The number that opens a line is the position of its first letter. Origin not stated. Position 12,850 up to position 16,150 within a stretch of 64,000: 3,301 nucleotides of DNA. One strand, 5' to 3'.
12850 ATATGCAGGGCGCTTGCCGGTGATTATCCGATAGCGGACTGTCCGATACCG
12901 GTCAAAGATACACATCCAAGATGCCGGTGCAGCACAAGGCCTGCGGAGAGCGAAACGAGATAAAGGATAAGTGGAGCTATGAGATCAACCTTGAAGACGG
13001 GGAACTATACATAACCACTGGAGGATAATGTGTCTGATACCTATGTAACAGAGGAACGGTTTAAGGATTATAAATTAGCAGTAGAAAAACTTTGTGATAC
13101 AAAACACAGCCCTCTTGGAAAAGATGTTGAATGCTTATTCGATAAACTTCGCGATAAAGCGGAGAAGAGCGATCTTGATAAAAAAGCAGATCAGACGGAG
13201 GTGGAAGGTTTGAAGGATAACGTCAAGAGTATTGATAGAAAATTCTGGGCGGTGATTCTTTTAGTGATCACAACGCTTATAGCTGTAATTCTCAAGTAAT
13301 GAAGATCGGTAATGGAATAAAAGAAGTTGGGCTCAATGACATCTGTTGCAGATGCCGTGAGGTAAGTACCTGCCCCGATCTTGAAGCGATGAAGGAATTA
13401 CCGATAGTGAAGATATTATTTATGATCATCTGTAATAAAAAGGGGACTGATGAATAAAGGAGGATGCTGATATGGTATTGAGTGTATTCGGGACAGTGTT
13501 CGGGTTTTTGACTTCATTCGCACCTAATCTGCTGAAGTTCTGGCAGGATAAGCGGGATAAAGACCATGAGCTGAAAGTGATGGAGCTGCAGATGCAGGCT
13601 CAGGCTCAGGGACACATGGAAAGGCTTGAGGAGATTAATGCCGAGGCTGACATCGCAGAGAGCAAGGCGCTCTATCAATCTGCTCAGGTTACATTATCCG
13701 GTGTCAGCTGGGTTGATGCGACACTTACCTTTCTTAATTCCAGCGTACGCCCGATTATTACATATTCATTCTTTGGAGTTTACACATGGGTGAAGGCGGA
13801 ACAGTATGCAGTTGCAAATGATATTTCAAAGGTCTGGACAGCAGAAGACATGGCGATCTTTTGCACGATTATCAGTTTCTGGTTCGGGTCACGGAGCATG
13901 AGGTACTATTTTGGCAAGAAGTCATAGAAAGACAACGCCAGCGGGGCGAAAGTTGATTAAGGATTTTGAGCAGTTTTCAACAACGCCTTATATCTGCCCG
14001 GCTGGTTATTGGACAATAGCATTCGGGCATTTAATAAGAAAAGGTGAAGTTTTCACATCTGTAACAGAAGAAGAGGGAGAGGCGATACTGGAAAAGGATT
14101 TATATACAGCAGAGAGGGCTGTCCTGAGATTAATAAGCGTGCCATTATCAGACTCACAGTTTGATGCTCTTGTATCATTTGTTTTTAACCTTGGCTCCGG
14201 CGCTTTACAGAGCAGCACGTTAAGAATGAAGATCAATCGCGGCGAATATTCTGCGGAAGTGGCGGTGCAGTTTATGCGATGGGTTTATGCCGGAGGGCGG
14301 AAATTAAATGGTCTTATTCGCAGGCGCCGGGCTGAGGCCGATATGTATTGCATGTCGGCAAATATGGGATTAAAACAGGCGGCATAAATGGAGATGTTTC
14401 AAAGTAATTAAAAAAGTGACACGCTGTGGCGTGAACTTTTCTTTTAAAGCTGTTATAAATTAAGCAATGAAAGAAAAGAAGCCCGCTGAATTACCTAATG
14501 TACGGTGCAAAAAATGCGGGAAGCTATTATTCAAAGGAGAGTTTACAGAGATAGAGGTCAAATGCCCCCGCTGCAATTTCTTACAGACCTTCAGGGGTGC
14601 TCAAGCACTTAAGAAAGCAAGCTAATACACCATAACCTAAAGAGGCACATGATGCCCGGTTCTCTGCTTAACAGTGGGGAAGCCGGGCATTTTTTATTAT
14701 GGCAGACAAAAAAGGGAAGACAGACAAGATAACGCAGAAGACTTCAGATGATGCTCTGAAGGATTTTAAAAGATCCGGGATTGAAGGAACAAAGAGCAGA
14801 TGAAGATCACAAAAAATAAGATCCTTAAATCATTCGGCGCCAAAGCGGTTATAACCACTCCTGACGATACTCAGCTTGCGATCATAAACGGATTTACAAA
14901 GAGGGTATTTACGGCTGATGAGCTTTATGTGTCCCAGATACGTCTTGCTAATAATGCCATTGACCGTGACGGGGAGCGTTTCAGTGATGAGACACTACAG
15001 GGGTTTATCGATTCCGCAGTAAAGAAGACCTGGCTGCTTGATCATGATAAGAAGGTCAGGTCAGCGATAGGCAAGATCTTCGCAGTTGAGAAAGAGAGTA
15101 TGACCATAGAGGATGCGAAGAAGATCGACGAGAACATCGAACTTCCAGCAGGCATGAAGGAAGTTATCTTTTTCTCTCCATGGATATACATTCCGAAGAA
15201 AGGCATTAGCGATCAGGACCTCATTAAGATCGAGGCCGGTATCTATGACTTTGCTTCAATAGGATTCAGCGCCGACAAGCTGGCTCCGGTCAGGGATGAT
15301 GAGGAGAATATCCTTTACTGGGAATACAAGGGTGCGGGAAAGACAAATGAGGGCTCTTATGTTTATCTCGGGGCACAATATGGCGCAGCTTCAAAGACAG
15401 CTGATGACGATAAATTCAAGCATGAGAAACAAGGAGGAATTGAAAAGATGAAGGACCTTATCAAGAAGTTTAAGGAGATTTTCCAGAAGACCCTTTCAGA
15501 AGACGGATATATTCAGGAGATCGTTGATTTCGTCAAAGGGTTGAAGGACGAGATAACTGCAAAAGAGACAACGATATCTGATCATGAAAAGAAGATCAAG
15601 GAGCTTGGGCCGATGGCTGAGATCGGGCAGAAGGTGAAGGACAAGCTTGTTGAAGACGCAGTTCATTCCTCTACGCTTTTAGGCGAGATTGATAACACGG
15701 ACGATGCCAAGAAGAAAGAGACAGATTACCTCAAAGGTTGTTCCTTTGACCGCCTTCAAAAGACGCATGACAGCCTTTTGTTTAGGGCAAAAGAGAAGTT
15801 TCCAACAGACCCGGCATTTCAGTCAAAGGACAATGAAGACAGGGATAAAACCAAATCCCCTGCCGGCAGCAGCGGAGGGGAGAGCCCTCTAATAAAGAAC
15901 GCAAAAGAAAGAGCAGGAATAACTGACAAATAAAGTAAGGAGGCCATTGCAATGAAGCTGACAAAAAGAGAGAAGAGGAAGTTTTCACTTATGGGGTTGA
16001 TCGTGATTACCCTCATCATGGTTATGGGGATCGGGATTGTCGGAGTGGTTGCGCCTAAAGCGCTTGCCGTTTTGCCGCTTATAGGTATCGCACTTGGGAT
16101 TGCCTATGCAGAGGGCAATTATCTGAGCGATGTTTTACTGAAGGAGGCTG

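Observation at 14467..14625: Mu Com-like zinc-ribbon translational regulator encoded between lysis and head genes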

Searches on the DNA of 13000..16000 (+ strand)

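Call 5: search_dna_similar(query=window:13000-16000:+, collection=phages, mode=near, max_rows=20)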
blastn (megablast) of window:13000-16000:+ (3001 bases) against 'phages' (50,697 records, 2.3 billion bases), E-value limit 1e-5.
No match.

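Call 77: build_rna_model(alignment_id=A5)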
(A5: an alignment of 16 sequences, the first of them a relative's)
Model R1 built from alignment A5 (16 sequences, 84 columns); structure: RNAalifold consensus.
model positions 68; base pairs 11; branch points 0; effective number of sequences 6.86; information 0.826 bits per position. Calibrated on 0.2 Mb of random sequence (short: E-values are rough).
structure used (alignment columns):
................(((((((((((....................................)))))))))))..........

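Call 78: search_with_rna_model(model_id=R1, source=window, filters=off, max_evalue=10, show_alignments=3)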
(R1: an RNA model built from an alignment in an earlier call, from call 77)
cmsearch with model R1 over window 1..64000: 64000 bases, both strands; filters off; matches with E-value up to 10: 34.
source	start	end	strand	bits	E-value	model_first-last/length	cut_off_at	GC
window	14635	14701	+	42.2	1.2e-09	1-68/68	no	0.48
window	7964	8030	+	37.9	1.7e-08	1-68/68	no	0.52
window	59444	59474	+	10.8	0.34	1-68/68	no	0.42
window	24640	24688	-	10.3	0.45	1-68/68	no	0.39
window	46991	47068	+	10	0.54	1-68/68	no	0.41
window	48555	48585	+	9.7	0.69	1-68/68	no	0.42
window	61831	61882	+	9.5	0.74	1-68/68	no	0.31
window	14652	14690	-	8.4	1.5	18-57/68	no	0.59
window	62881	62937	-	8.1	1.8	1-68/68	no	0.37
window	57010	57040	+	8.1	1.8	1-68/68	no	0.32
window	62607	62655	+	8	2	1-68/68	no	0.31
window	54187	54252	-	7.7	2.3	1-68/68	no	0.29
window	45222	45251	+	7.3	3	1-68/68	no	0.3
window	17226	17261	+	7.1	3.3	1-68/68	no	0.44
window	40994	41017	-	7.1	3.4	1-68/68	no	0.46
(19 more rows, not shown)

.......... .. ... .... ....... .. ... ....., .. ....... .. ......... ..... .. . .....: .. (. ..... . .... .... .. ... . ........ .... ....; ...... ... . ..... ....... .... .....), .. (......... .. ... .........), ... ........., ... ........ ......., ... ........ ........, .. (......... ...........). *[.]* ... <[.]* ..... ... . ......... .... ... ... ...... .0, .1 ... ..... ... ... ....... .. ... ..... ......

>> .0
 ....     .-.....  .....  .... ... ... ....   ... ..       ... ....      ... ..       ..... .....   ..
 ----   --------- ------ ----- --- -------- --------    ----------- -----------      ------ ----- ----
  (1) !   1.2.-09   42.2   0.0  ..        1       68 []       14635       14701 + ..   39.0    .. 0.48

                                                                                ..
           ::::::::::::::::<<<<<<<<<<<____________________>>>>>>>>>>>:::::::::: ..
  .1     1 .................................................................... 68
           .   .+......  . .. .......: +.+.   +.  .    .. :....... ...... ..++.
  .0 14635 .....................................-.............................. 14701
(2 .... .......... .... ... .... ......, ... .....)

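Call 84: search_rna_families(sources=[L171, L007, L091, L175, L108, L199, L191, L142, L129, L113, L095, L218], threshold=evalue, max_evalue=1)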
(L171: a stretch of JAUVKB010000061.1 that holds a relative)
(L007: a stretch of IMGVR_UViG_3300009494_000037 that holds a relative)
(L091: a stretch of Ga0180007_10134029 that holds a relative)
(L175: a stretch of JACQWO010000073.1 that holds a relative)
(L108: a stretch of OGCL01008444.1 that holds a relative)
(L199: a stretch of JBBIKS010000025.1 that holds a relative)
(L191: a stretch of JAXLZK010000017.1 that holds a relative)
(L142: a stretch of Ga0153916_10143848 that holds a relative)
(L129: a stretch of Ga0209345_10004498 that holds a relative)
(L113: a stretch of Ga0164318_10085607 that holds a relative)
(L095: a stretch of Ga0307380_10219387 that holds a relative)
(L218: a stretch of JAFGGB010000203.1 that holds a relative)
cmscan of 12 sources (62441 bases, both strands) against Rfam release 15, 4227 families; matches with E-value up to 1: 11.
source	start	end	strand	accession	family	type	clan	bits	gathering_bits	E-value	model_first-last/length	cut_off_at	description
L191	2130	2318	+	RF00174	Cobalamin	Cis-reg; riboswitch;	CL00101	73.9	31.5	2.3e-16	1-189/189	no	Cobalamin riboswitch aptamer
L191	1841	1913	-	RF00005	tRNA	Gene; tRNA;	CL00001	64.3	29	1.1e-11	1-71/71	no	tRNA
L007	4157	4239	+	RF03371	mir-4788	Gene; miRNA;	-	32.7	91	0.03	1-80/80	no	mir-4788 microRNA precursor family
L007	899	968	-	RF03371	mir-4788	Gene; miRNA;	-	31.4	91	0.065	1-80/80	no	mir-4788 microRNA precursor family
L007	899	968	+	RF03371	mir-4788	Gene; miRNA;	-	30.2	91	0.13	1-80/80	no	mir-4788 microRNA precursor family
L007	4152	4237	+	RF04156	MIR2670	Gene; miRNA;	-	26.5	117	0.17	1-200/200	no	MIR2670 microRNA precursor family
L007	882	973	-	RF04210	MIR8643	Gene; miRNA;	-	26.5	135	0.44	1-150/150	no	MIR8643 microRNA precursor family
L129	1521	1582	+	RF00658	mir-21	Gene; miRNA;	-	25.4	52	0.19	1-72/72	no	mir-21 microRNA precursor family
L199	3217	3397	+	RF00013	6S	Gene;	-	24.5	46.4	0.59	1-187/187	no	6S / SsrS RNA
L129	1521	1586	-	RF00658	mir-21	Gene; miRNA;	-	23.9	52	0.52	1-72/72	no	mir-21 microRNA precursor family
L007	4151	4246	+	RF04164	MIR1507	Gene; miRNA;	-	23.1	73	0.96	1-107/107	no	MIR1507 microRNA precursor family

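Call 88: search_with_rna_model(model_id=R1, sources=[L001, L002, L003, L004, L007, L008, L009, L011, L012, L013, L014, L015, L016, L017, L019, L021, L022, L026, L028, L037, L038, L039, L042, L047, L057, L060, L065, L067, L070, L073, L074, L075, L078, L081, L082, L083, L084, L085, L091, L092, L093, L094, L095, L096, L097, L098, L099, L100, L101, L102, L103, L104, L105, L106, L107, L108, L109, L110, L111, L112, L113, L114, L115, L116, L117, L118, L119, L120, L121, L122, L123, L124, L125, L126, L127, L128, L129, L130, L131, L136, L137, L138, L139, L140, L141, L142, L143, L144, L145, L146, L147, L148, L149, L150, L151, L152, L153, L154, L155, L156], max_evalue=0.01)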
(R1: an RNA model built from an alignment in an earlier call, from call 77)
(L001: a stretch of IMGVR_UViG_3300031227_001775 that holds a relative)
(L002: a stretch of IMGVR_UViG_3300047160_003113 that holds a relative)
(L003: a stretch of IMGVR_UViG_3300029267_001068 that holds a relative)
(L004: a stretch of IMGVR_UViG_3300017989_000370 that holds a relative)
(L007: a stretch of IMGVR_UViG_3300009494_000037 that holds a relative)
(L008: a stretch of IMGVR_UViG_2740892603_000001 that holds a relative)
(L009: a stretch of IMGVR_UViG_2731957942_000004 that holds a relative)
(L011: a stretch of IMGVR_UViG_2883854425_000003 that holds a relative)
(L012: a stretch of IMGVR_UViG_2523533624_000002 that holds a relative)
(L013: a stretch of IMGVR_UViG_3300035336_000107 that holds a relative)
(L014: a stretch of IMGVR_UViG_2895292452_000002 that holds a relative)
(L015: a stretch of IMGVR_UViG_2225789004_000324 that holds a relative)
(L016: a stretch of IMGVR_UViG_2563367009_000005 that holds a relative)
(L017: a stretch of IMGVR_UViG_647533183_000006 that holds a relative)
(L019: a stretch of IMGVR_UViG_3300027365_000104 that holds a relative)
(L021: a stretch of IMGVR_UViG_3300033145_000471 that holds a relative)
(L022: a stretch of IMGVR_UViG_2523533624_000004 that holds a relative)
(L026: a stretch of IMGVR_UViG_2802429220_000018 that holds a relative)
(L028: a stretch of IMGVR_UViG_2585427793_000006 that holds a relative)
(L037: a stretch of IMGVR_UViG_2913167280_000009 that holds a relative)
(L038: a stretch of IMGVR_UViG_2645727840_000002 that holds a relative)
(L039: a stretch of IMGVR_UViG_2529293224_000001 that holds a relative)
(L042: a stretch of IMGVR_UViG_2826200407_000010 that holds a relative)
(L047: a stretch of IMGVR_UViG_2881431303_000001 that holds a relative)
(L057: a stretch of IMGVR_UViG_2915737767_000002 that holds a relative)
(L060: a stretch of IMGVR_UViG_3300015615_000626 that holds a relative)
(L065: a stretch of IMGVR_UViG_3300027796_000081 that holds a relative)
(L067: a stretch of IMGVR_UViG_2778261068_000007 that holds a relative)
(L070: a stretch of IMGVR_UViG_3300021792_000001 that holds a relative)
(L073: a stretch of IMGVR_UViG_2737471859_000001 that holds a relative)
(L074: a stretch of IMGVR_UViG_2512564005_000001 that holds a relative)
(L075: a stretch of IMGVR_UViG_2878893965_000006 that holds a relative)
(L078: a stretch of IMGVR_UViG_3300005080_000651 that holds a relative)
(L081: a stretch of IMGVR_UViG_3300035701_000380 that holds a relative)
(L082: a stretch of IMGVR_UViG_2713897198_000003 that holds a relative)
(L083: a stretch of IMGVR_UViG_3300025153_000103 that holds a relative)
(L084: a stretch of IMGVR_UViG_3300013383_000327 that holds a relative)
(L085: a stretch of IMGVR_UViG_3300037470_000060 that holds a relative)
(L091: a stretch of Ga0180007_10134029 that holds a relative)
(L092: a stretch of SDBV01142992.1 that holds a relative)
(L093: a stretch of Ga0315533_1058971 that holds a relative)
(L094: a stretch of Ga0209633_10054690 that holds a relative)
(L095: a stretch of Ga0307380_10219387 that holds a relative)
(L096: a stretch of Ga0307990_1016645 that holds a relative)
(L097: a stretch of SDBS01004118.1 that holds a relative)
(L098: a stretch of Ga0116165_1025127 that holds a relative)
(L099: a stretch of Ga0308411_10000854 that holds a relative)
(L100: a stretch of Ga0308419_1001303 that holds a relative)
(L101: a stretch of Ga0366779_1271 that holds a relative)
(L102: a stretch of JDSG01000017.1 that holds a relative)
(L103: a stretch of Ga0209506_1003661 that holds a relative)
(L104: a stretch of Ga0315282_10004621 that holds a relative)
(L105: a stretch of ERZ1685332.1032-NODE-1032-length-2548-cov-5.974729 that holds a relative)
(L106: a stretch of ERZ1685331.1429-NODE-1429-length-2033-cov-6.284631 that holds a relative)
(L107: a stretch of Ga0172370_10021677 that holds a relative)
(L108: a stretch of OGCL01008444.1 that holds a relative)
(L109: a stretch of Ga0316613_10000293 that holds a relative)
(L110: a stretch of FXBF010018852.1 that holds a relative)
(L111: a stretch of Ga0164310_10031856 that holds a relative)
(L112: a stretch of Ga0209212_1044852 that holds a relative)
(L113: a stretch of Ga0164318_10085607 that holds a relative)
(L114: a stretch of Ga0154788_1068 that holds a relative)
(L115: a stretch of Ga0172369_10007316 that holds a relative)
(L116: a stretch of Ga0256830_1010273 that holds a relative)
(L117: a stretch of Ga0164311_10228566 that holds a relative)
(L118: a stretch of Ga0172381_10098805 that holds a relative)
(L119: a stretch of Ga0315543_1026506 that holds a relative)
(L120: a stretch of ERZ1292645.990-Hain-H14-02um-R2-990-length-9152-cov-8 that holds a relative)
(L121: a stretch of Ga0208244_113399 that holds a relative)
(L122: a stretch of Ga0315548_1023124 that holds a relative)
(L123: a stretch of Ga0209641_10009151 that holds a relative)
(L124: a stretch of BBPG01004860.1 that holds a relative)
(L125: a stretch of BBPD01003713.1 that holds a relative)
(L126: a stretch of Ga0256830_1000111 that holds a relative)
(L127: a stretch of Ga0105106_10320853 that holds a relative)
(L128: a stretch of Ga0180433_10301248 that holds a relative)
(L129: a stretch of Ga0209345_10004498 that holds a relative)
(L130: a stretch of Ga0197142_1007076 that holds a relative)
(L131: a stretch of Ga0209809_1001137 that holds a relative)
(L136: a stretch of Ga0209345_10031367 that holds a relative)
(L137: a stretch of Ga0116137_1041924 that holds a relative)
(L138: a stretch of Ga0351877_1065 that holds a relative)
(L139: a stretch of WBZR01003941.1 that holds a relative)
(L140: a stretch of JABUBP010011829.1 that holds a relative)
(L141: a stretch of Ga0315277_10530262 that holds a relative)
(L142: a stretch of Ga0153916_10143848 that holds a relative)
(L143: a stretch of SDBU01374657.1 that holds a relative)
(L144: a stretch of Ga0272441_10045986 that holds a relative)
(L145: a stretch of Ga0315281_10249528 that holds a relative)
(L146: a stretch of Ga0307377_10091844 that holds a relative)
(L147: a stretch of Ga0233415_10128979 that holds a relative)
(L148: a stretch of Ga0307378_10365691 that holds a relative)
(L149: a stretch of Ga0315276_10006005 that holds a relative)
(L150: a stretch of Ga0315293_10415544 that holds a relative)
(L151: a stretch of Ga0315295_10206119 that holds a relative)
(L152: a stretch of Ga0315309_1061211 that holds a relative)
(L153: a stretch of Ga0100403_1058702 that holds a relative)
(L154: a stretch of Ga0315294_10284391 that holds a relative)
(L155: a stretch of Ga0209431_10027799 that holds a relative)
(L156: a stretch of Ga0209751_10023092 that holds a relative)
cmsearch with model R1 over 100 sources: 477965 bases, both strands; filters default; matches with E-value up to 0.01: 31.
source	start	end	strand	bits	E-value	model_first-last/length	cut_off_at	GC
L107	1033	1098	+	75.7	8.7e-18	1-68/68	no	0.5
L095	1149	1216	+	73.4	3.4e-17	1-68/68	no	0.43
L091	258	325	+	73.3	3.7e-17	1-68/68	no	0.49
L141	293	360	+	72.1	7.9e-17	1-68/68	no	0.54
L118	2195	2261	+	71.4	1.2e-16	1-68/68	no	0.54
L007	2436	2503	+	70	3e-16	1-68/68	no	0.43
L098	1157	1222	+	67.5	1.4e-15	1-68/68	no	0.56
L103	4236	4301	+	67.5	1.4e-15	1-68/68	no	0.56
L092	1515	1583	+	62.8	2.5e-14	1-68/68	no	0.59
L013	4205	4272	+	62.4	3.2e-14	1-68/68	no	0.5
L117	778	839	+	62.4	3.3e-14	1-68/68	no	0.44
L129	1509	1590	+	61.2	6.8e-14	1-68/68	no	0.43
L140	2558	2617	+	59.3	2.2e-13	1-68/68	no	0.37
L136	450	531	+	58.5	3.7e-13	1-68/68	no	0.37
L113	870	928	+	57.1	8.3e-13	1-68/68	no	0.46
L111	1867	1926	+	49.4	1e-10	1-68/68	no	0.45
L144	4226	4285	+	46.9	4.8e-10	1-68/68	no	0.38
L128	944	1008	+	46.3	6.8e-10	1-68/68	no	0.48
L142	1307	1370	+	44.7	1.9e-09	1-68/68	no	0.44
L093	777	866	+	43.7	3.5e-09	1-68/68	no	0.4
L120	2314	2371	+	40.1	3.3e-08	1-68/68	no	0.48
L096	2801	2866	+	38.7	7.6e-08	1-68/68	no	0.52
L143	417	481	+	27.3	9.3e-05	1-68/68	no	0.38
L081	4358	4438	+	27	0.00011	1-68/68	no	0.46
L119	2240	2314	+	24.7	0.00047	1-68/68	no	0.32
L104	4207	4294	+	23.2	0.0012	1-68/68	no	0.43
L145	415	486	+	22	0.0025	1-68/68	no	0.42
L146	953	1018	+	21.9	0.0026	1-68/68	no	0.42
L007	2453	2492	-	20.3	0.0068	18-57/68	no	0.47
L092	1532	1572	-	20.3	0.0071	18-57/68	no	0.68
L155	3201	3268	+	20.1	0.0081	1-68/68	no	0.35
